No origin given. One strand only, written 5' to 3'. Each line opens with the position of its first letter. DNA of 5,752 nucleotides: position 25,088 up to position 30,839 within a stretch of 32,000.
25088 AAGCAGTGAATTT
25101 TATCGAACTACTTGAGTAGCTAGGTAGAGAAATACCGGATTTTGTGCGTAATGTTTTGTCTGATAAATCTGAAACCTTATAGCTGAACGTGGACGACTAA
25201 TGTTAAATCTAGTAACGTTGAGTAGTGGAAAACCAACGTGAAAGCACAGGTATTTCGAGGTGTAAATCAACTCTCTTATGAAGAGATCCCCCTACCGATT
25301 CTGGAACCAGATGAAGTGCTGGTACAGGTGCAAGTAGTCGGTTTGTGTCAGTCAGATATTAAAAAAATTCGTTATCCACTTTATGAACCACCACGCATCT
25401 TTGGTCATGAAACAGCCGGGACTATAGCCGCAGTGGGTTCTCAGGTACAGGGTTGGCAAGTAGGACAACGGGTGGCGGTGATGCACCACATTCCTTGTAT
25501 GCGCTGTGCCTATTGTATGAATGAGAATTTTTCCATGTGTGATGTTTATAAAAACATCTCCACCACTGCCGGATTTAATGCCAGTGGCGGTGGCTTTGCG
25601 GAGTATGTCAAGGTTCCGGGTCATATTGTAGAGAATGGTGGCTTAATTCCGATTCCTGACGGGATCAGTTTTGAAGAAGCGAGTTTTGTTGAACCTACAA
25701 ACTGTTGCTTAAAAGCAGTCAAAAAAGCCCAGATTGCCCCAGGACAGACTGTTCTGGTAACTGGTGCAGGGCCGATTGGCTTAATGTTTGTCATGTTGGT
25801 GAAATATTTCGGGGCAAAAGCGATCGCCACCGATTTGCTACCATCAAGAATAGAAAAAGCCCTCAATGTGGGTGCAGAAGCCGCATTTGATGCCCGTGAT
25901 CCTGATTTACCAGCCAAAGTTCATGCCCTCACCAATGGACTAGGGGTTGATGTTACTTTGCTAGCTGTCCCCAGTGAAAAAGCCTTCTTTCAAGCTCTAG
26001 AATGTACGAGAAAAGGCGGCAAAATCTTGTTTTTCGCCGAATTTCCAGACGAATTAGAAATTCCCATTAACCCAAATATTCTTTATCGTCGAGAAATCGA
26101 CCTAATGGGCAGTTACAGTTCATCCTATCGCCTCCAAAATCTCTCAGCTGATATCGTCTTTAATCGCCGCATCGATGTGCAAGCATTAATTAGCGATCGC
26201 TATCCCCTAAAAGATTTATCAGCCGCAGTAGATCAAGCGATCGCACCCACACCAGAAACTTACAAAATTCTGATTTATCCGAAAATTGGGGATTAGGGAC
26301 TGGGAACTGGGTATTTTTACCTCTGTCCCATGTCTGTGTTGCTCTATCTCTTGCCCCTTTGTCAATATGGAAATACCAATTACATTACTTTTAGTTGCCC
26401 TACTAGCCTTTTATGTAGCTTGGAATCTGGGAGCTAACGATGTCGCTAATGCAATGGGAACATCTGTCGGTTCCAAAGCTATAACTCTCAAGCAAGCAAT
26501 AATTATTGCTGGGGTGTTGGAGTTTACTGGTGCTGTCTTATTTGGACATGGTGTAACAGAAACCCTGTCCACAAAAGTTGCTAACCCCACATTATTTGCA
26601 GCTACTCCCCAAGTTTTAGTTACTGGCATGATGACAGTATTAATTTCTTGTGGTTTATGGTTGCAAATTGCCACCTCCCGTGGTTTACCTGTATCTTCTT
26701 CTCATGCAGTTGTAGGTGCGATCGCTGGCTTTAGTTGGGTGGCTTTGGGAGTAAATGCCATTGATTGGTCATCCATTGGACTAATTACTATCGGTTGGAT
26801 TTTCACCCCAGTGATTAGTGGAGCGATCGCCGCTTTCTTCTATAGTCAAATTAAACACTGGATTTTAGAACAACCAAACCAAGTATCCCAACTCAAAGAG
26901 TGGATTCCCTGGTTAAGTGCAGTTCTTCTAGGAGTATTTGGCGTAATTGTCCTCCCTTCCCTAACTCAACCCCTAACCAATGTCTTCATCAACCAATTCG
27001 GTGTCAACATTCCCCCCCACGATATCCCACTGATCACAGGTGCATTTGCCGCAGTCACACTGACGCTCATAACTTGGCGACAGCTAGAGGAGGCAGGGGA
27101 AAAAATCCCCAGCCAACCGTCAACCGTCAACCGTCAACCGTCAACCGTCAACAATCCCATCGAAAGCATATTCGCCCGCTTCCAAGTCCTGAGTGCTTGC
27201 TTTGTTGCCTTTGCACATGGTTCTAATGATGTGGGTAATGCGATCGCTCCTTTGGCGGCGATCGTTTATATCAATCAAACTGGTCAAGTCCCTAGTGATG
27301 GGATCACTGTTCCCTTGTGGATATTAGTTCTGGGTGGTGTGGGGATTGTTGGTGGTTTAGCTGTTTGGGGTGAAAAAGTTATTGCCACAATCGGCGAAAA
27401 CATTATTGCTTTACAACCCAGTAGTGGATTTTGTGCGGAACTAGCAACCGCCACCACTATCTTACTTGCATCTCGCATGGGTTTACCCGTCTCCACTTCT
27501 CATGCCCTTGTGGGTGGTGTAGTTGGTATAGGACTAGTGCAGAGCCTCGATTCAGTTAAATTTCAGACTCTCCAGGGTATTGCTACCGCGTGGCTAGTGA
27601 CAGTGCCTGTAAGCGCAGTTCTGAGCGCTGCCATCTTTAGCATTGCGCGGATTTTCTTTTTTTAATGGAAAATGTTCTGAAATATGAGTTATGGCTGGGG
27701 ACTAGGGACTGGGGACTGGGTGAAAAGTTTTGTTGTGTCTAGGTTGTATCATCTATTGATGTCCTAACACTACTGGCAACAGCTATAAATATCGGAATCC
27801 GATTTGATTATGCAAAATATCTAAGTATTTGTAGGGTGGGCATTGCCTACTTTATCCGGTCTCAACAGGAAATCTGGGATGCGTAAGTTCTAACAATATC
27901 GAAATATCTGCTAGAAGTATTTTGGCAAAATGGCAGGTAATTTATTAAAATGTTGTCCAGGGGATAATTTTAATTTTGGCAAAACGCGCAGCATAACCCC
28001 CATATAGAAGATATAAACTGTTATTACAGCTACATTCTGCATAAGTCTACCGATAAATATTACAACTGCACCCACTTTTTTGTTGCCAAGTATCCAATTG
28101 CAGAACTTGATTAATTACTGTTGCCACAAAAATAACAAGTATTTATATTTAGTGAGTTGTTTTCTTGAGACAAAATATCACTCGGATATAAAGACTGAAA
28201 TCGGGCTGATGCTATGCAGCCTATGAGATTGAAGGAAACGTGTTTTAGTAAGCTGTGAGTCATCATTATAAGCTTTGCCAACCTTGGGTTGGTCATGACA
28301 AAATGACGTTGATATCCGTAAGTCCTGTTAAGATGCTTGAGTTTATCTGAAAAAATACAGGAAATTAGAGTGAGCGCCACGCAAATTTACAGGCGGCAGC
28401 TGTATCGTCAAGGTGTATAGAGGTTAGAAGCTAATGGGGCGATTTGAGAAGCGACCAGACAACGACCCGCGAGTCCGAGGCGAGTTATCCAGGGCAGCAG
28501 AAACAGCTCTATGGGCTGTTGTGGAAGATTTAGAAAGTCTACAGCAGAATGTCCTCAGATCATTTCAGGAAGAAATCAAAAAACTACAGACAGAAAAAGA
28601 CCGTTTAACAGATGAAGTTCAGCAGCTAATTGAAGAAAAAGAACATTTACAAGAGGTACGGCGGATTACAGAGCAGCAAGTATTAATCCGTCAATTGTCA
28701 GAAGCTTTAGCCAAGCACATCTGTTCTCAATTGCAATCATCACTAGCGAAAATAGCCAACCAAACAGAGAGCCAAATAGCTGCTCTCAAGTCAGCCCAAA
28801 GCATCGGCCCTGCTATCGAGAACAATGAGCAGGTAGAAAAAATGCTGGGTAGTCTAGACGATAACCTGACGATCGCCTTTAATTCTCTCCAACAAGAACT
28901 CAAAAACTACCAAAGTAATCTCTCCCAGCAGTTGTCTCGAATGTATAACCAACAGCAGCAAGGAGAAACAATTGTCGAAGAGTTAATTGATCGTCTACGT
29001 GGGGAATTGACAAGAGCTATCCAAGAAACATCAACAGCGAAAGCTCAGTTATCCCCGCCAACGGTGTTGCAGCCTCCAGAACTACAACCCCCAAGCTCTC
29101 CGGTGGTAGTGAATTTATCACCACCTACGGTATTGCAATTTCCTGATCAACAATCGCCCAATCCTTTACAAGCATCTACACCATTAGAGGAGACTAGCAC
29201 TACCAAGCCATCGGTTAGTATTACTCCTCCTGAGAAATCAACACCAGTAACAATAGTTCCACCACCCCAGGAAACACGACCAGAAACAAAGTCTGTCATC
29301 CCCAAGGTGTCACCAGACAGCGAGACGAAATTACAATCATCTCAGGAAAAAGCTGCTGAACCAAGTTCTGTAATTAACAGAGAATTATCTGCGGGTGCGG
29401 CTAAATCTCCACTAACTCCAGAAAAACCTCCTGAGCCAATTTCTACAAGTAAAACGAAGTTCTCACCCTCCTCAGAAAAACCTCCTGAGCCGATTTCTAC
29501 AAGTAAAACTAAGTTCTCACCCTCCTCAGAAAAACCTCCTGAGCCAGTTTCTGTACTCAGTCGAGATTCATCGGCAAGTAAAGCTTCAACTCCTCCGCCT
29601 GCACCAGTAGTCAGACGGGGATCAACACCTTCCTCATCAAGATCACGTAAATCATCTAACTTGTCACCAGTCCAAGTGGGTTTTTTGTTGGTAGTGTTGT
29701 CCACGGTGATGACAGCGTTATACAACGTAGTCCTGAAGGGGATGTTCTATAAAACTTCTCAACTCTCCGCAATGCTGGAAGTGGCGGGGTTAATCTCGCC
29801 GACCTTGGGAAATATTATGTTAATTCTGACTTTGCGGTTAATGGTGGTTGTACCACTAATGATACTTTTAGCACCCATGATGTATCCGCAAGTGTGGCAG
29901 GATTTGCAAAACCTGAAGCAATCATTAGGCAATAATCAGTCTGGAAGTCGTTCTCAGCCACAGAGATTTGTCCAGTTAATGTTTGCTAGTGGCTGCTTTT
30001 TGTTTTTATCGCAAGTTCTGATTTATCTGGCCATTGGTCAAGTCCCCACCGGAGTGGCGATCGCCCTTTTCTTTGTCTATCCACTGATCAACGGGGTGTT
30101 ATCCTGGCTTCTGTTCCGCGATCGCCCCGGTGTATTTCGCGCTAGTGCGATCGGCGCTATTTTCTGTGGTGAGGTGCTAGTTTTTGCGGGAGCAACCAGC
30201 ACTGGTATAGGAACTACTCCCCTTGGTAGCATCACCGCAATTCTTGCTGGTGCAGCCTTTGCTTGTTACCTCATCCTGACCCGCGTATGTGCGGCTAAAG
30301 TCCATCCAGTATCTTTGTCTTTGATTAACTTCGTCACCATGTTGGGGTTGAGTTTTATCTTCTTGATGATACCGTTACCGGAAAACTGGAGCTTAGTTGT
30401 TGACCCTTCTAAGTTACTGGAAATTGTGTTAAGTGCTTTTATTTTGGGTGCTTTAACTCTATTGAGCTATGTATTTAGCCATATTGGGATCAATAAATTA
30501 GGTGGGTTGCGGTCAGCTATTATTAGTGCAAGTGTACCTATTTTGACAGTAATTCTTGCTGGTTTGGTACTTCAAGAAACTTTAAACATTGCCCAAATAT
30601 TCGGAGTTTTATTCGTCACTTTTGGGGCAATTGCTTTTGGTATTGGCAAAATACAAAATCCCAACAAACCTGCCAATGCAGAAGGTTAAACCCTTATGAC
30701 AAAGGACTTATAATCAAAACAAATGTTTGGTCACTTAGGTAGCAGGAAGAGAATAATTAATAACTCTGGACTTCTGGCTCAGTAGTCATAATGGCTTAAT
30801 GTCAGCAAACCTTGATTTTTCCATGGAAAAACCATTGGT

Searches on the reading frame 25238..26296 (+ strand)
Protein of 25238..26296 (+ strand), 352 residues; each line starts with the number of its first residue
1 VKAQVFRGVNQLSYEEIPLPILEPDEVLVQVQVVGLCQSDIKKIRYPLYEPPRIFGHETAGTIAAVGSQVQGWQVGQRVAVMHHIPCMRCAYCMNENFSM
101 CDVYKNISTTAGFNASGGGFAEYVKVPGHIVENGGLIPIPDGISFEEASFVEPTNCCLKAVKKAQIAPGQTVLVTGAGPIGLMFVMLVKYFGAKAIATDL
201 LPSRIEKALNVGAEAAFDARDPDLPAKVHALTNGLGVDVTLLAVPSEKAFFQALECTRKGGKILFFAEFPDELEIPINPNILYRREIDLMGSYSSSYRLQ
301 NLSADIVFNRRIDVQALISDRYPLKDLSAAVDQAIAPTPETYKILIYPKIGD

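Call 53: search_protein_families(library=pfam, proteins=[window:25238-26296:+], max_evalue=0.00001)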
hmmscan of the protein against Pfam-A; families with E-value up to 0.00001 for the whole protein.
window:25238-26296:+ (352 aa): 2 families
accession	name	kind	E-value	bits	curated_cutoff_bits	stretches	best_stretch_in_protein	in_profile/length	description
PF08240.17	ADH_N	-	1.1e-27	96.7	23.5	1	24-130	2-98/104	Alcohol dehydrogenase GroES-like domain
PF00107.32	ADH_zinc_N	-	7.3e-23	81.4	31.8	1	179-300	1-121/129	Zinc-binding dehydrogenase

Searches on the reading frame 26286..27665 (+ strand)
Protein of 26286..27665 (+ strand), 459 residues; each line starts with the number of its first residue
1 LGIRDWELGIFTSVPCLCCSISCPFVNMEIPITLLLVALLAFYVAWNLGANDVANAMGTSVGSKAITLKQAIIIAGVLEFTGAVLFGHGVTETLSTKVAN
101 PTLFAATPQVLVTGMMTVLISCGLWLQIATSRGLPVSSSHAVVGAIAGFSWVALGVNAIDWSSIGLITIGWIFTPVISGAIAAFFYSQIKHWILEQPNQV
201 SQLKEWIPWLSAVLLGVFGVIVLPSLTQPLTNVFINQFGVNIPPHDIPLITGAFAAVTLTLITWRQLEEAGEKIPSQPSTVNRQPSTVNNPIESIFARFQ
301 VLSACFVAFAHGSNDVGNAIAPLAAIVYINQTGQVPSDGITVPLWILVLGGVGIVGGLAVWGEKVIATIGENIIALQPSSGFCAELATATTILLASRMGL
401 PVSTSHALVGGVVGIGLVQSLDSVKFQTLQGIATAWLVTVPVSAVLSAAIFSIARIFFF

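Call 53: search_protein_families(library=pfam, proteins=[window:26286-27665:+], max_evalue=0.00001)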
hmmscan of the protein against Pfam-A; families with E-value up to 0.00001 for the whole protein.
window:26286-27665:+ (459 aa): 1 family
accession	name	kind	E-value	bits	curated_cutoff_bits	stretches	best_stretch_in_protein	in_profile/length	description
PF01384.25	PHO4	-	1.3e-110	370.1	33.7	1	49-447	2-350/350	Phosphate transporter family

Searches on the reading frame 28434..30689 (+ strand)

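Call 53: search_protein_families(library=pfam, proteins=[window:28434-30689:+], max_evalue=0.00001)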
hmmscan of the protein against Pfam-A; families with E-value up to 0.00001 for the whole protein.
window:28434-30689:+ (751 aa): 1 family
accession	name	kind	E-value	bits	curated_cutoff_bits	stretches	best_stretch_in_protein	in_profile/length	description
PF00892.27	EamA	-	5.5e-17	62.8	28.2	1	597-733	2-131/135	EamA-like transporter family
